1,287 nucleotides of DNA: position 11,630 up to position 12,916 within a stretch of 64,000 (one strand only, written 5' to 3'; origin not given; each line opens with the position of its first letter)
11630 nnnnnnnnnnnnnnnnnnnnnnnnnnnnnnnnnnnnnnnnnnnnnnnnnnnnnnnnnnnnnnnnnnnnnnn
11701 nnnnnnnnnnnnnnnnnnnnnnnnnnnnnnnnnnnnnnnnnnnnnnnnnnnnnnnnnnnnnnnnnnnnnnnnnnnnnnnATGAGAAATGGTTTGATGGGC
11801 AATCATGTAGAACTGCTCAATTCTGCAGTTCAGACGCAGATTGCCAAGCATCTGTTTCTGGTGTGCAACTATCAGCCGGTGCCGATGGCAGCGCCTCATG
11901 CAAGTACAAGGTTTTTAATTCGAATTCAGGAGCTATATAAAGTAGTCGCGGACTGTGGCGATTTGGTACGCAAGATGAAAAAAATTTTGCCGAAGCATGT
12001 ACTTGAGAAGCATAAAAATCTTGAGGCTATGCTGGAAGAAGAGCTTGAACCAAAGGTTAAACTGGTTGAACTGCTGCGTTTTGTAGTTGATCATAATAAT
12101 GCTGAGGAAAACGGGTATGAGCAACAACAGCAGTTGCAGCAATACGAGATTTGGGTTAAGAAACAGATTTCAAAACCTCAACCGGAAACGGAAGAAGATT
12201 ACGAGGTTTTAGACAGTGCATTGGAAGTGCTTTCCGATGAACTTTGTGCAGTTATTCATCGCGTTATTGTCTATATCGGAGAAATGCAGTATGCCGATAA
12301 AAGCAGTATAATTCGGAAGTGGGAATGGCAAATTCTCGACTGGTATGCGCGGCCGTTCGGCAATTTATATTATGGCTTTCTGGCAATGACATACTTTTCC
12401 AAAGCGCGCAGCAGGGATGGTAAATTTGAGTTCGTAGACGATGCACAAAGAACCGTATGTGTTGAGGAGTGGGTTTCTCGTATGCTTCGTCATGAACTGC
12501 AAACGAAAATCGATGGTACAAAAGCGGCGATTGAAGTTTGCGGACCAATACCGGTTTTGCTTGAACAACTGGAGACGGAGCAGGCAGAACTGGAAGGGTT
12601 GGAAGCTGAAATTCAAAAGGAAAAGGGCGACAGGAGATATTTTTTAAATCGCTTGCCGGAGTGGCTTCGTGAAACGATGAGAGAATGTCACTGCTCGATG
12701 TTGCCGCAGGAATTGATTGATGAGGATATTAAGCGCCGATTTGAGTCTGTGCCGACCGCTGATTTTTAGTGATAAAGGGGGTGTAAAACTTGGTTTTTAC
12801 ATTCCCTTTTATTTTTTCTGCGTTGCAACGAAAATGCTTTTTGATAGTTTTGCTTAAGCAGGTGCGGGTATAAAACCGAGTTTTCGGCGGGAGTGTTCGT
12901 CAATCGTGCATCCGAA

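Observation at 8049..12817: Orphan two-gene operon: giant SIR2-like/P-loop/helical protein coupled to an unknown partner (candidate undescribed STAND/NLR-type system)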

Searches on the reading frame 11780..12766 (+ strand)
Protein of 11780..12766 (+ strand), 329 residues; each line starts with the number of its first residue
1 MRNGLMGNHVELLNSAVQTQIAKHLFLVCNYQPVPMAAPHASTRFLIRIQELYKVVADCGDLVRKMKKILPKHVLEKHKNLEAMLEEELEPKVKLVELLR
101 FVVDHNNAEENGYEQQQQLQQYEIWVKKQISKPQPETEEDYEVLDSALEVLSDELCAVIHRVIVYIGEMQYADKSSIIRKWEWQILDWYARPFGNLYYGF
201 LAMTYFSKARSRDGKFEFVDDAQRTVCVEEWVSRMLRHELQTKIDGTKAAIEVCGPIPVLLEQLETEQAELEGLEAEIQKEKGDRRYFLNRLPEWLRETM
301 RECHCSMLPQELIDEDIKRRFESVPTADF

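Call 8: search_protein_families(library=pfam, proteins=[window:11780-12766:+], max_evalue=1)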
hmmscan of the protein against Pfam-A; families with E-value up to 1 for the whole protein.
window:11780-12766:+ (329 aa): 0 families

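Call 9: search_protein_families(library=padloc, proteins=[window:11780-12766:+], max_evalue=1)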
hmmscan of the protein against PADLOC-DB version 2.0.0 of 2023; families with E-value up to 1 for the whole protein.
window:11780-12766:+ (329 aa): 0 families

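Call 10: search_protein_families(library=ncbifam, proteins=[window:11780-12766:+], max_evalue=1)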
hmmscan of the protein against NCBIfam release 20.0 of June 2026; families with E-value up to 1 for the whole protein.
window:11780-12766:+ (329 aa): 0 families

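Call 13: search_solved_structures(query=window:11780-12766:+, max_evalue=1)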
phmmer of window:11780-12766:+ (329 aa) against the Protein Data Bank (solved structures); distinct sequences matched with E-value up to 1: 0.

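Call 23: find_homologous_proteins(query=window:11780-12766:+)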
Query window:11780-12766:+ (329 aa): 2 proteins with E <= 0.001 among 3244 candidates.
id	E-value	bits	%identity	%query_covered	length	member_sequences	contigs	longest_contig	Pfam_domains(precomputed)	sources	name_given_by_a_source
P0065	2.1e-219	745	100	100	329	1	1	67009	-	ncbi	-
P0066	1.1e-58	217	36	97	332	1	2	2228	-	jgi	-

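Call 31: find_homologous_proteins(query=A3)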
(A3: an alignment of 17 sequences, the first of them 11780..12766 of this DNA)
Query A3 (17 sequences) (329 aa, profile of the alignment): 3 proteins with E <= 0.001 among 8000 candidates.
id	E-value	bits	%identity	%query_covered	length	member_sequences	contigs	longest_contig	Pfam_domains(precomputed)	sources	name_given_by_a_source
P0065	2.9e-97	344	100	100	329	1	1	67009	-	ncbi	-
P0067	1.0e-86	309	22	56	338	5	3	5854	-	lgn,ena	-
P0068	2.3e-79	285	23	59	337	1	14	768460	-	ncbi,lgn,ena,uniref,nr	ncbi:hypothetical protein J4O15_14155 [Lachnoanaerobaculum sp. Marseille-Q4761]|uniref:hypothetical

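Call 34: search_protein_families(library=pfam, alignment_id=A3, max_evalue=1)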
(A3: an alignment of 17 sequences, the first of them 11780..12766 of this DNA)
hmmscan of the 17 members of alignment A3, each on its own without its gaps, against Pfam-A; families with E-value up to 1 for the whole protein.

A. member 1, window:11780-12766:+ (329 aa): 0 families

B. families by the number of members that match (of 17 scanned): 38 families (the first 25 are shown)
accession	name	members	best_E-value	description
PF04691.17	ApoC-I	2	0.004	Apolipoprotein C-I (ApoC-1)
PF07464.16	ApoLp-III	1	9.4e-06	Apolipophorin-III precursor (apoLp-III)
PF04286.17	DUF445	1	0.0017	Protein of unknown function (DUF445)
PF21521.3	MYO6_lever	1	0.005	Myosin VI, lever arm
PF14385.11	DUF4416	1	0.012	Domain of unknown function (DUF4416)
PF22351.2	TraH_VirB8-like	1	0.019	TraH VirB8-like domain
PF05008.21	V-SNARE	1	0.024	Vesicle transport v-SNARE protein N-terminus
PF15339.11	Afaf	1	0.024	Acrosome formation-associated factor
PF20237.3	DUF6594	1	0.025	Family of unknown function (DUF6594)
PF04632.18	FUSC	1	0.038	Fusaric acid resistance protein family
PF19957.5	EAD5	1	0.038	Effector-associated domain 5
PF13521.12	AAA_28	1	0.041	AAA domain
PF24622.1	TMP_4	1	0.041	Tape measure protein domain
PF11221.13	Med21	1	0.044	Subunit 21 of Mediator complex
PF08718.16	GLTP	1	0.066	Glycolipid transfer protein (GLTP)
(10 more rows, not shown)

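Call 40: search_solved_structures(query=A3, max_evalue=10, show_alignments=3)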
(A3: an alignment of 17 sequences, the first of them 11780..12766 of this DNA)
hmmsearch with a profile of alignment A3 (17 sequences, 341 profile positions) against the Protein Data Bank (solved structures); distinct sequences matched with E-value up to 10: 24.
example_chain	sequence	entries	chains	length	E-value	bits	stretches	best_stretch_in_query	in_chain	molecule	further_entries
5ydk_A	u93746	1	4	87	0.016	17.6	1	192-258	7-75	E3 ubiquitin-protein ligase RNF168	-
5xit_E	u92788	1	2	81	0.02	17.3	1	192-255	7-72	E3 ubiquitin-protein ligase RNF168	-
5xis_A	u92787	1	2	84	0.035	16.5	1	192-255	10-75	E3 ubiquitin-protein ligase RNF168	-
2mar_A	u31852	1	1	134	0.082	15.3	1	212-311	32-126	SXP/RAL-2 family protein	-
2lse_A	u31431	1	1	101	0.12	14.7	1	231-311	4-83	Four Helix Bundle Protein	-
1wgs_A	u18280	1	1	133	0.14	14.5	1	199-284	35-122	MYST histone acetyltransferase 1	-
3wwt_B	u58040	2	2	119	0.14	14.5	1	208-258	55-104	C' protein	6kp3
8fjg_A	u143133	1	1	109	0.15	14.4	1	244-320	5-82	H12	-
9ipu_L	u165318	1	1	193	0.15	14.4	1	192-256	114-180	E3 ubiquitin-protein ligase RNF168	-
4uoe_A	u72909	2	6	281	0.21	13.9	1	28-62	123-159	SPERMIDINE SYNTHASE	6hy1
2pwp_A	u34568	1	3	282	0.22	13.9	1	28-62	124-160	Spermidine synthase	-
2hte_A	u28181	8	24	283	0.22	13.9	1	28-62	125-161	Spermidine synthase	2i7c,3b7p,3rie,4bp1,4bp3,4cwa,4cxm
4c46_A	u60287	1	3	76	0.22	13.8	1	216-280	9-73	GENERAL CONTROL PROTEIN GCN4, GENERAL CONTROL PROTEIN GCN4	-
2pss_A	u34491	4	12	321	0.26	13.6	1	28-62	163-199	Spermidine synthase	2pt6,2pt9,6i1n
4eru_A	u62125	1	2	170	0.56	12.5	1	186-305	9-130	YciF Bacterial Stress Response Protein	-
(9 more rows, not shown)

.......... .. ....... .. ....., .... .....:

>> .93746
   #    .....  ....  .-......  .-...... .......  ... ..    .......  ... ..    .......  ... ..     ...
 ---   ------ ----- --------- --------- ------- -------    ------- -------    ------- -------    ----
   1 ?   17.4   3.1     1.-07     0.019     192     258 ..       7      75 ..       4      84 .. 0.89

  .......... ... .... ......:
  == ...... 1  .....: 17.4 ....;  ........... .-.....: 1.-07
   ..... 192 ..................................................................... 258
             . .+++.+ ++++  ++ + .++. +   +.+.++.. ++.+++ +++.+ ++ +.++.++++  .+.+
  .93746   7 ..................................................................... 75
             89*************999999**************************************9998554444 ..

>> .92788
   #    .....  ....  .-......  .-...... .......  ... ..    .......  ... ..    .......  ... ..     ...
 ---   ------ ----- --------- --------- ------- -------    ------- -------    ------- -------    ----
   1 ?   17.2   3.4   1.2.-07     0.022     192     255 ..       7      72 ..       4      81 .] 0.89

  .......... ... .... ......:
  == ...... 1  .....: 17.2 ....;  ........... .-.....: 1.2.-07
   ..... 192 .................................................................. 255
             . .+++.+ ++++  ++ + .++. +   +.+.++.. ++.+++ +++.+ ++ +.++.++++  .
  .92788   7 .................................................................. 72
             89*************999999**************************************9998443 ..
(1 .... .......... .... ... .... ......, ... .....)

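Call 49: predict_structure(alignment_id=A6)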
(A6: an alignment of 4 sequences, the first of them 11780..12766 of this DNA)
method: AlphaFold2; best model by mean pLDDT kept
length: 329 residues; sequences in the alignment: 4
mean_pLDDT: 67.5   pTM: 0.54
mean pLDDT of the five models: 67.5, 66.2, 62.1, 59.9, 59.6
residues with pLDDT >= 90: 38; 70-90: 139; 50-70: 66; < 50: 86
segments of 3 or more residues with pLDDT < 50: 1-3, 29-37, 107-111, 189-220, 222-226, 299-311, 313-329
pLDDT, mean of each block of 10 residues (from residue 1): 56 79 58 48 78 71 65 78 87 87 57 69 92 88 90 89 87 79 57 34 38 38 49 70 85 90 93 84 65 54 37 41 30
secondary structure, 60 per line:
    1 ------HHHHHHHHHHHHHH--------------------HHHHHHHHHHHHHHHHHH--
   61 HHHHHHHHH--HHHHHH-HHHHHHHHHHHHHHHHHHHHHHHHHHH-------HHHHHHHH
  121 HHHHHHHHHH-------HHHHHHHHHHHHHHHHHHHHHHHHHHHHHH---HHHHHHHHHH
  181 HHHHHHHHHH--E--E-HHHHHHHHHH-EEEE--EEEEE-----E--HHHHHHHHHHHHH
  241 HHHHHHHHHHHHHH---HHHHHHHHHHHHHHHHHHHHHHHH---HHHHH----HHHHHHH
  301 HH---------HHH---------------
elements in order: H7-20 H41-58 H61-69 H72-77 H79-105 H113-130 H138-167 H171-190 H198-207 E209-212 E215-219 H228-254 H258-281 H285-289 H294-302

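Call 54: fold_search(model_id=the predicted structure, library=pdb)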
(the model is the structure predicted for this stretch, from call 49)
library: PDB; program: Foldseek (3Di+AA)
matches with E <= 10: 61; with E <= 0.001: 0
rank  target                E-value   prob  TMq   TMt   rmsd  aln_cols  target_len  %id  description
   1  1xnx_A                6.5e-01  0.06  0.09  0.12  20.3       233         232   12  Crystal structure of constitutive androstane receptor (released 2005-01-04)
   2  8fwk_A                2.1e+00  0.06  0.13  0.09  18.4       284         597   10  CryoEM structure of Human ABCB6 Transporter (released 2023-02-08)
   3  5lwp                  2.2e+00  0.04  0.10  0.12  22.4       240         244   11  Discovery of phenoxyindazoles and phenylthioindazoles as RORg inverse agonists (released 2016-11-16)
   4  8qae_A                2.3e+00  0.08  0.14  0.20  20.0       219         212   14  X-ray crystal structure of a de novo designed single-chain antiparallel 6-helix alpha-helical barrel, sc-apCC-6-SLLA (released 2024-07-03)
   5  2jsw_MODEL_1_A        3.1e+00  0.05  0.11  0.16  17.4       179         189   11  Solution Structure of the R13 Domain of Talin (released 2008-01-29)
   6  7dr6_B                3.2e+00  0.06  0.14  0.20  16.7       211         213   13  PA28alpha-beta in complex with immunoproteasome (released 2021-01-20)
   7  4nb6_B                3.2e+00  0.03  0.09  0.12  22.2       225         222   12  Crystal structure of the ligand binding domain of RORC with T0901317 (released 2013-11-27)
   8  5oql_H                3.5e+00  0.25  0.14  0.24  18.5       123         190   12  Cryo-EM structure of the 90S pre-ribosome from Chaetomium thermophilum (released 2017-10-11)
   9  8yr4_A                3.5e+00  0.06  0.15  0.10  20.0       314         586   13  Cryo-EM structure of the human ABCB6 in complex with Cd(II):Phytochelatin 2 (released 2024-06-19)
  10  7upp_B                3.5e+00  0.05  0.15  0.16  19.8       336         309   10  Crystal structure of designed heterotrimeric assembly DHT03_2arm_A21/B21/C long (released 2022-12-14)
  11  7of1_b                3.7e+00  0.11  0.19  0.14  12.2       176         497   13  Nog1-TAP associated immature ribosomal particle population A from S. cerevisiae (released 2021-11-03)
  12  6muv_f                3.7e+00  0.08  0.17  0.26  15.3       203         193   10  The structure of the Plasmodium falciparum 20S proteasome in complex with two PA28 activators (released 2019-08-07)
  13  7dr6_A                4.7e+00  0.05  0.13  0.19  15.8       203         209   13  PA28alpha-beta in complex with immunoproteasome (released 2021-01-20)
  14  2nty_B                4.7e+00  0.03  0.12  0.12  22.2       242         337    9  Rop4-GDP-PRONE8 (released 2007-01-23)
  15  8fb2_B                5.1e+00  0.02  0.10  0.12  21.1       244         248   10  HUMAN RETENOID-RELATED ORPHAN RECEPTOR-GAMMA (RORC2) LIGAND-BINDING DOMAIN IN COMPLEX WITH COMPOUND 8 ANDINDAZOLE ACID (released 2023-03-01)
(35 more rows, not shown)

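Call 71: find_encoding_contigs(protein=P0068, flank=10000, max_places=2)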
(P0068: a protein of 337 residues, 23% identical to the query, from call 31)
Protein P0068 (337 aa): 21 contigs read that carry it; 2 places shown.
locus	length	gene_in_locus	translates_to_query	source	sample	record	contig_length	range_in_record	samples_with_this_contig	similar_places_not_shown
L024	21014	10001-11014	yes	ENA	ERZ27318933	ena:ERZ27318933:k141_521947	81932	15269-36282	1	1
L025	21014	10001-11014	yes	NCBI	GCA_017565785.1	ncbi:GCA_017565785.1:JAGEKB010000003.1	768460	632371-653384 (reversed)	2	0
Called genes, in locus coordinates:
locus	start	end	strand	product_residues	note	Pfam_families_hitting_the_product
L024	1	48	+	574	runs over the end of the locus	PF02384:N6_Mtase, PF01420:Methylase_S (weak)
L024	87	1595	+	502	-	PF12161:HsdM_N, PF02384:N6_Mtase, PF07669:Eco57I (weak), PF01170:UPF0020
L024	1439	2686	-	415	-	PF01420:Methylase_S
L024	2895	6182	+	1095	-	PF13643:DUF4145, PF04313:HSDR_N (faint), PF00270:DEAD, PF04851:ResIII, PF18766:SWI2_SNF2, PF00271:Helicase_C (weak), PF08463:EcoEI_R_C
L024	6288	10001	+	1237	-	-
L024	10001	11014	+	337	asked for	-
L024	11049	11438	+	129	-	-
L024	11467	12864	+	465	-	PF00201:UDPGT, PF04101:Glyco_tran_28_C, PF06722:EryCIII-like_C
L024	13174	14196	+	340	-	PF06094:GGACT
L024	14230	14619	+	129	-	PF22636:FlK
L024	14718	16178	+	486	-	-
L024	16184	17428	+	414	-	PF00817:IMS, PF11799:IMS_C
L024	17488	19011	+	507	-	-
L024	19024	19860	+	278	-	-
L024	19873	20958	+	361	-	PF20030:bpMoxR (weak), PF07726:AAA_3 (weak), PF07728:AAA_5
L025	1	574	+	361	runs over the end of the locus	PF01420:Methylase_S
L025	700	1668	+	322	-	PF02899:Phage_int_SAM_1 (faint), PF13495:Phage_int_SAM_4, PF00589:Phage_integrase, PF22823:MrpR_C_cat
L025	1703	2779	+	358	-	PF01420:Methylase_S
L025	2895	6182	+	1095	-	PF13643:DUF4145, PF04313:HSDR_N (faint), PF00270:DEAD, PF04851:ResIII, PF18766:SWI2_SNF2, PF00271:Helicase_C, PF08463:EcoEI_R_C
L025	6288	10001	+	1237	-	-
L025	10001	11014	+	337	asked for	-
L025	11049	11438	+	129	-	-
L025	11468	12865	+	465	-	PF00201:UDPGT, PF04101:Glyco_tran_28_C, PF06722:EryCIII-like_C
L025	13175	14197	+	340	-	PF06094:GGACT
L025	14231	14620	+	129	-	PF22636:FlK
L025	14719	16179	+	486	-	-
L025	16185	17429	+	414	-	PF00817:IMS, PF11799:IMS_C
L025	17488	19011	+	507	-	-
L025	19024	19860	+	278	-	-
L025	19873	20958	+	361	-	PF20030:bpMoxR (weak), PF07726:AAA_3 (weak), PF07728:AAA_5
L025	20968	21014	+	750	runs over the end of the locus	PF18934:DUF5682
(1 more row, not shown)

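Call 72: search_protein_representatives(alignment_id=A6)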
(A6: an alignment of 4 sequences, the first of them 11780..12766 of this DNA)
Query: 4 sequences, 330 profile positions. Proteins with E-value up to 0.001 (for the whole library): 223; up to 1e-10: 168; up to 1e-30: 77. The best 150 are listed.
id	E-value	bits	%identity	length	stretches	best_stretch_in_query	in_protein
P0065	1.6e-162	556.7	-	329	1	1-330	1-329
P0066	9.8e-156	534.4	-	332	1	3-330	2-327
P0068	6.7e-118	410.0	-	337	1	2-322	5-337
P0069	4.4e-51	190.4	-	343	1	7-327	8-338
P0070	1.1e-50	189.1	-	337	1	4-327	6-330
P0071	8.5e-50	186.2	-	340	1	2-322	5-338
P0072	1.2e-49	185.7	-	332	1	5-330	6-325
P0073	2.0e-48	181.7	-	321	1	4-330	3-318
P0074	3.9e-48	180.7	-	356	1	4-327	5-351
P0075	3.8e-47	177.5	-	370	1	4-329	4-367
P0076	2.7e-46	174.7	-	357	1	4-329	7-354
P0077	3.2e-46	174.4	-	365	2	4-214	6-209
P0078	2.5e-45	171.5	-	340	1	8-330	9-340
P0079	1.1e-44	169.4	-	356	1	1-327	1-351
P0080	1.3e-44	169.1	-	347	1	6-326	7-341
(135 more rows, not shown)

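Call 74: search_protein_families(library=pfam, alignment_id=A7, max_evalue=0.1)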
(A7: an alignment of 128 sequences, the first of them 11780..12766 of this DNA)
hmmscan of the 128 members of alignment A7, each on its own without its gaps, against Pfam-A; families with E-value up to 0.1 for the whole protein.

A. member 1, window:11780-12766:+ (329 aa): 0 families

B. families by the number of members that match (of 128 scanned): 161 families (the first 25 are shown)
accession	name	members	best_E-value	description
PF05717.18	TnpB_IS66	3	0.019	IS66 Orf2 like protein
PF04286.17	DUF445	2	0.0058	Protein of unknown function (DUF445)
PF04691.17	ApoC-I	2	0.0074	Apolipoprotein C-I (ApoC-1)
PF04043.20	PMEI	2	0.013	Plant invertase/pectin methylesterase inhibitor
PF24564.1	DUF7605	2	0.023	Domain of unknown function (DUF7605)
PF05008.21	V-SNARE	2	0.024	Vesicle transport v-SNARE protein N-terminus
PF07464.16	ApoLp-III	2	0.027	Apolipophorin-III precursor (apoLp-III)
PF07739.18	TipAS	2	0.036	TipAS antibiotic-recognition domain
PF06810.17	Phage_scaffold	2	0.042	Phage capsid assembly scaffolding protein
PF08346.17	AntA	2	0.044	AntA/AntB antirepressor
PF09236.15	AHSP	1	4.5e-05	Alpha-haemoglobin stabilising protein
PF02970.22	TBCA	1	8.5e-05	Tubulin binding cofactor A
PF14576.11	SEO_N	1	0.00044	Sieve element occlusion N-terminus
PF15658.11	Latrotoxin_C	1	0.00065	Latrotoxin C-terminal domain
PF25450.1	Rab11-FIP3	1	0.0012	Rab11-FIP3-like domain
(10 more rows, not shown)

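Call 75: search_solved_structures(query=A7, max_evalue=10, show_alignments=2)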
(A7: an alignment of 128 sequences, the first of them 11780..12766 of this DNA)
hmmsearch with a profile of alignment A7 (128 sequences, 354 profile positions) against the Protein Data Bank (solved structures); distinct sequences matched with E-value up to 10: 29.
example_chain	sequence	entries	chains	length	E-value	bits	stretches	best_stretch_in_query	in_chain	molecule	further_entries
2pms_C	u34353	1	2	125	0.074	15.3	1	229-314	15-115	PNEUMOCOCCAL SURFACE PROTEIN A (PSPA)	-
8fjg_A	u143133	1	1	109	0.089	15.1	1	239-319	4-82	H12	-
4zry_B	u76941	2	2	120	0.096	15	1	214-285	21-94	Keratin, type II cytoskeletal 1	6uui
5apt_A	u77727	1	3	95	0.14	14.5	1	213-285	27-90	GENERAL CONTROL PROTEIN GCN4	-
7zzi_A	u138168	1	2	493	0.23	13.7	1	179-312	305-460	Phosphotransferase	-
5apu_A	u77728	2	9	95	0.24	13.6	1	213-285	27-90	GENERAL CONTROL PROTEIN GCN4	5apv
2lse_A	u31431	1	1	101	0.31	13.3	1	233-307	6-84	Four Helix Bundle Protein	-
6b7n_A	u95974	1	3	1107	0.34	13.2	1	230-285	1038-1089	Spike protein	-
1aei_A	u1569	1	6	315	0.48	12.7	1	254-341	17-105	ANNEXIN XII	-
2h6l_A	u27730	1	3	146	0.58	12.4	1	149-201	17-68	Hypothetical protein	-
1br0_A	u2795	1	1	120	0.6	12.3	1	236-314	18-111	PROTEIN (SYNTAXIN 1-A)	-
1ez3_A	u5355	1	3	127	0.65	12.2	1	236-314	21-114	SYNTAXIN-1A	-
3syv_A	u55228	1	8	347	0.68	12.2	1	220-305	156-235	Protein kinase C and casein kinase II substrate protein 3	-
1dm5_A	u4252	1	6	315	0.69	12.2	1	254-341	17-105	ANNEXIN XII E105K MUTANT HOMOHEXAMER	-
6jfv_B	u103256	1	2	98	0.71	12.1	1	226-286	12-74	Keratin, type II cytoskeletal 5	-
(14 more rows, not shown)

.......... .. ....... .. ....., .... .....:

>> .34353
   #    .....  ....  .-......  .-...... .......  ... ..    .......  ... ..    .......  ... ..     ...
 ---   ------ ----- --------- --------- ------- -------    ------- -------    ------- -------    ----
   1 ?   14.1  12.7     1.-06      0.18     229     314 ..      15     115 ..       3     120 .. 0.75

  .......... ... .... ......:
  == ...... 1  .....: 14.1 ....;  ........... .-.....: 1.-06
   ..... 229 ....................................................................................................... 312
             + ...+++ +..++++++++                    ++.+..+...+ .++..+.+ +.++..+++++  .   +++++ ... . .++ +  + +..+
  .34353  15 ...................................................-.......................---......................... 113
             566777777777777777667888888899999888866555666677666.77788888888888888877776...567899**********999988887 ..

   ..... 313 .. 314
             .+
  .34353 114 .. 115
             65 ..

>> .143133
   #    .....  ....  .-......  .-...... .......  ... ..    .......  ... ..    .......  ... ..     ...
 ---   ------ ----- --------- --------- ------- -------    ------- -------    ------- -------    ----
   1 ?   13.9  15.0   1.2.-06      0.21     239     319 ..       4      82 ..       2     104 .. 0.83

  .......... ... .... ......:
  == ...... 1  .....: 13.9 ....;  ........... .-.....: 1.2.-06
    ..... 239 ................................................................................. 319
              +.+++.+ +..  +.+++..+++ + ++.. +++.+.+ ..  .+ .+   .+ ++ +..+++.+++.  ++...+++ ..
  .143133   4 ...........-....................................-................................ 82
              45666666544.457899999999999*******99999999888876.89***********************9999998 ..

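Call 84: search_protein_families(library=pfam, proteins=[L025:11049-11435:+], max_evalue=0.001)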
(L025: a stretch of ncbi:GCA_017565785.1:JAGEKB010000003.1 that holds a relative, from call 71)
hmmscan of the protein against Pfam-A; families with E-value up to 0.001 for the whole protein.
L025:11049-11435:+ (129 aa): 0 families
